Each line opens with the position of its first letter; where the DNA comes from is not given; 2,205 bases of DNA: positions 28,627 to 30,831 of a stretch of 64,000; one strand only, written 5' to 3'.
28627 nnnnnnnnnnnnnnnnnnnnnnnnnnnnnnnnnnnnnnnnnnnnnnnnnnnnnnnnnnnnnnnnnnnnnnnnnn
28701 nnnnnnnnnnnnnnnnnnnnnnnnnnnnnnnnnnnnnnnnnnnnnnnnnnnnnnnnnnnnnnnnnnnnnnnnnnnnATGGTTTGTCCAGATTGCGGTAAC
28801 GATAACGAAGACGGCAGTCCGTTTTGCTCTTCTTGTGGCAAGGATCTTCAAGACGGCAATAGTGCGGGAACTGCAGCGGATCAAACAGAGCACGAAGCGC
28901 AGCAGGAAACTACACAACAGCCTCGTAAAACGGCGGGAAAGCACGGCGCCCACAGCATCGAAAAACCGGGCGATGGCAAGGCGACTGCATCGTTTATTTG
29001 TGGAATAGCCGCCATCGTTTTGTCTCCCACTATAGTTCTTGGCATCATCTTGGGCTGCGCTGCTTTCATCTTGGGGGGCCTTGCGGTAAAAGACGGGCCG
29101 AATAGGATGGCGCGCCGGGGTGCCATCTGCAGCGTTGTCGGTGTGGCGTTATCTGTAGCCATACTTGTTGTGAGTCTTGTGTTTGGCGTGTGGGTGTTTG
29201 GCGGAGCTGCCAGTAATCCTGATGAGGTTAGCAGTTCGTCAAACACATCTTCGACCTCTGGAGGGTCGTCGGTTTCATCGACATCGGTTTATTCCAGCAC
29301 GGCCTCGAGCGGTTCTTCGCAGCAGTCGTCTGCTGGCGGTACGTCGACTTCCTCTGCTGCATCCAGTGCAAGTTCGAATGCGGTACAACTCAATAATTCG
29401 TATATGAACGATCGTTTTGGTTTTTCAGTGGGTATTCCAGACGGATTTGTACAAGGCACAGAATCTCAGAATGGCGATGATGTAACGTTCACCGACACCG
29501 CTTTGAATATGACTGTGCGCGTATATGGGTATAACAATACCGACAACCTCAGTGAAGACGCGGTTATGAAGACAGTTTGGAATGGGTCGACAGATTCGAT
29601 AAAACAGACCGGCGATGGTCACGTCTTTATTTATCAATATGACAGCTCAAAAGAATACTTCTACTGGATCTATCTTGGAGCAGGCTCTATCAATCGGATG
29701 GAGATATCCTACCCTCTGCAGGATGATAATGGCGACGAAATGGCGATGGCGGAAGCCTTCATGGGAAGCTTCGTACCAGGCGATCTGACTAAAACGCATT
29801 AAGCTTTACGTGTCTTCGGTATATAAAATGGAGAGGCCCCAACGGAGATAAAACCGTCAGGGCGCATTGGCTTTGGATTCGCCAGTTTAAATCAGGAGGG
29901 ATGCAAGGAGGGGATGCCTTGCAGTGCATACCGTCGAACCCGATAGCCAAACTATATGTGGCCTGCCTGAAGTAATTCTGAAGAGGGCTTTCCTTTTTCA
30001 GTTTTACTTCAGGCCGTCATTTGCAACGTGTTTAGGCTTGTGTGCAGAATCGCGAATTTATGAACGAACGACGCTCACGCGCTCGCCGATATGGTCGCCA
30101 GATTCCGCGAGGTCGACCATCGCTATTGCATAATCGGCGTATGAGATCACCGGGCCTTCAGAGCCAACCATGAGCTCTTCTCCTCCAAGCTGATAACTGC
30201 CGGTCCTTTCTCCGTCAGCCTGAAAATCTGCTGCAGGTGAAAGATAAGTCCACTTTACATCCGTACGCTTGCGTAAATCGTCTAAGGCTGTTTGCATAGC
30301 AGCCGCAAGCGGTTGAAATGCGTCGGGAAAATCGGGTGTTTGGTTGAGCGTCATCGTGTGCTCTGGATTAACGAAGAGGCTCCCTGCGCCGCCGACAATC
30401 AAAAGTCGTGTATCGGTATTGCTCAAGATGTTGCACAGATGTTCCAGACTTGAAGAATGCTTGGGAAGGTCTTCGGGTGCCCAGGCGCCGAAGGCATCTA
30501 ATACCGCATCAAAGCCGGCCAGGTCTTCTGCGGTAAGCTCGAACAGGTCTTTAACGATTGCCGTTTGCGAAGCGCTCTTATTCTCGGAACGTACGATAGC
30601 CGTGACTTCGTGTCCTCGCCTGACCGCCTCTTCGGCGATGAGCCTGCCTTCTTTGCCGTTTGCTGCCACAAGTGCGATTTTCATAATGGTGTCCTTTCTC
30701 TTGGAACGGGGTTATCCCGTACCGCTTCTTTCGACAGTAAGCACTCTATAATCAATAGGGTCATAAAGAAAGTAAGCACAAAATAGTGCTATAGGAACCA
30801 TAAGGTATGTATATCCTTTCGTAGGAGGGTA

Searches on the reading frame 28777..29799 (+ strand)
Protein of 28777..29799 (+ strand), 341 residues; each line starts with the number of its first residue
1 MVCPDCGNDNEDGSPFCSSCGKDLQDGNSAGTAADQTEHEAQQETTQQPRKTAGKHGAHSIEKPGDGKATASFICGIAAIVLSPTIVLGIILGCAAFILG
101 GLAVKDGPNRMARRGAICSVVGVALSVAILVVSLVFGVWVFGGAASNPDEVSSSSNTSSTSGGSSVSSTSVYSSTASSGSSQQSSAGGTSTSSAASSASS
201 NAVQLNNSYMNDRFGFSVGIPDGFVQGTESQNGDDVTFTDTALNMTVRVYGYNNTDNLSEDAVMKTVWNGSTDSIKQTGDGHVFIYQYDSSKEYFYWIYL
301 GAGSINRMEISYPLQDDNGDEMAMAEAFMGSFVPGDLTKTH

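Call 40: find_homologous_proteins(query=window:28777-29799:+, max_evalue=0.00001)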
Query window:28777-29799:+ (341 aa): 5 proteins with E <= 0.00001 among 8000 candidates.
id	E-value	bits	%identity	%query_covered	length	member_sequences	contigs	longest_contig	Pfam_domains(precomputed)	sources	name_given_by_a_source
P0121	2.1e-220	749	100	100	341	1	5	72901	PF13240.12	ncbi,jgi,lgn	jgi:hypothetical protein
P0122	5.3e-129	448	60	100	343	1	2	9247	PF13240.12,PF24463.2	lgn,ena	-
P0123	1.1e-41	161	35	75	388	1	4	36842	PF13240.12,PF12773.14,PF24463.2,PF13248.12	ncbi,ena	-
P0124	5.6e-10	57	30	37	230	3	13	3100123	-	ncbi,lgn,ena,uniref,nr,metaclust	ncbi:hypothetical protein [Ethanoligenens harbinense]|uniref:Lipoprotein n=1 Tax=Ethanoligenens harb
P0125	1.2e-9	56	39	27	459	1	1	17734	PF07666.17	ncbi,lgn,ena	-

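Call 41: find_encoding_contigs(protein=P0123, flank=6000, max_places=3)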
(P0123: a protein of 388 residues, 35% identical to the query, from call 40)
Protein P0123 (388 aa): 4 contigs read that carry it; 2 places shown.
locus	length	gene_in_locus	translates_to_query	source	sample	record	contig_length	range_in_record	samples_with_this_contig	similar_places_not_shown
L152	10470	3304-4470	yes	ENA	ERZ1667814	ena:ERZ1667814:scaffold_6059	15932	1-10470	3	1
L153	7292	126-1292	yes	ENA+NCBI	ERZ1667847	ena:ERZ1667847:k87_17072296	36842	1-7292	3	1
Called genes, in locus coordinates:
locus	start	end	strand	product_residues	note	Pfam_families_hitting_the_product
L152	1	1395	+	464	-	?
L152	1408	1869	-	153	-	PF22381:Staph_reg_Sar_Rot, PF01047:MarR, PF12802:MarR_2, PF13463:HTH_27, PF13601:HTH_34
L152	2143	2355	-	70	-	-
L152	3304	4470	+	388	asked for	PF12773:DZR (weak), PF13240:Zn_Ribbon_1, PF13248:Zn_ribbon_3 (faint), PF24463:DUF7577 (weak)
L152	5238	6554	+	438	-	PF01078:Mg_chelatase (faint), PF05496:RuvB_N, PF00158:Sigma54_activat (weak), PF07728:AAA_5 (weak), PF13173:AAA_14 (weak), PF00004:AAA, PF16193:AAA_assoc_2, PF12002:MgsA_C, +1 more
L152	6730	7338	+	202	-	PF06103:DUF948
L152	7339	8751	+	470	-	PF01594:AI-2E_transport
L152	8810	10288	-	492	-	PF08903:DUF1846, PF20921:DUF1846_C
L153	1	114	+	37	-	?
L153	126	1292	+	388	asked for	PF12773:DZR (weak), PF13240:Zn_Ribbon_1, PF13248:Zn_ribbon_3 (faint), PF24463:DUF7577 (weak)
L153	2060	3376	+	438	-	PF01078:Mg_chelatase (faint), PF05496:RuvB_N, PF00158:Sigma54_activat (weak), PF07728:AAA_5 (weak), PF13173:AAA_14 (weak), PF00004:AAA, PF16193:AAA_assoc_2, PF12002:MgsA_C, +1 more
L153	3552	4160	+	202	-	PF06103:DUF948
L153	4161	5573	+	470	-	PF01594:AI-2E_transport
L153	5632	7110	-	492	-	PF08903:DUF1846, PF20921:DUF1846_C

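Call 79: search_protein_families(library=pfam, proteins=[window:28777-29799:+], max_evalue=0.001)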
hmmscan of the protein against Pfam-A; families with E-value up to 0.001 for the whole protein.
window:28777-29799:+ (341 aa): 4 families
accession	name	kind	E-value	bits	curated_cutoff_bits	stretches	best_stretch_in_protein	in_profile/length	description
PF13240.11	Zn_Ribbon_1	-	6.9e-07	29.3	25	1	3-24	2-23/23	zinc-ribbon domain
PF13248.11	Zn_ribbon_3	-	3.4e-05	23.6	27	1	3-24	5-26/26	zinc-ribbon domain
PF12773.13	DZR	-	0.00026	21.5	27.3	1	3-25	1-23/45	Double zinc ribbon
PF24463.1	DUF7577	-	0.00083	19.4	28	0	2-25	4-27/27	Domain of unknown function (DUF7577)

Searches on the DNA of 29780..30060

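Call 37: search_rna_families(source=window, start=29780, end=30060, threshold=evalue, max_evalue=10)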
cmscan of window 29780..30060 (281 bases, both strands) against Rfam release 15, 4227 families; matches with E-value up to 10: 5.
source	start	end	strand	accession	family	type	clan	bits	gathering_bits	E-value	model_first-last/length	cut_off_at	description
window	29963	30016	+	RF00639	mir-515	Gene; miRNA;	CL00096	25.8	68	0.0039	1-87/87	no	mir-515 microRNA precursor family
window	29956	30032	+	RF00766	mir-335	Gene; miRNA;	-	22.8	64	0.0068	1-92/92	no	mir-335 microRNA precursor family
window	29956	30023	+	RF00244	mir-26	Gene; miRNA;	-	22.2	57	0.0054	1-81/81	no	mir-26 microRNA precursor family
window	29836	29863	-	RF00262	sar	Gene; antisense;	-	13.7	43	5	36-61/68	no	sar RNA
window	29956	30021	+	RF04246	MIR169_8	Gene; miRNA;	CL00098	13.4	107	9.6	1-137/137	no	MIR169_8 microRNA precursor family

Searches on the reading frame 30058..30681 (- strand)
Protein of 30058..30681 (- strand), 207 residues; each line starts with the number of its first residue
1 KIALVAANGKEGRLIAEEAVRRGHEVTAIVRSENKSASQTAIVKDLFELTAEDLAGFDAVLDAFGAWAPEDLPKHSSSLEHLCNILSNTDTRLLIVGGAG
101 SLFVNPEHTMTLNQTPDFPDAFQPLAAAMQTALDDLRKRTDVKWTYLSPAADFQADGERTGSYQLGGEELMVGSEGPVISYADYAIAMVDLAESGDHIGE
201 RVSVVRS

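Call 79: search_protein_families(library=pfam, proteins=[window:30058-30681:-], max_evalue=0.001)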
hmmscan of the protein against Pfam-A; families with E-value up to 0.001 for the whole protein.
window:30058-30681:- (207 aa): 1 family
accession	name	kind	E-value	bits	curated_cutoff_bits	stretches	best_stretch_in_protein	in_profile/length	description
PF13460.12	NAD_binding_10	-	2e-14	54.3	27.2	1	7-189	2-181/184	NAD(P)H-binding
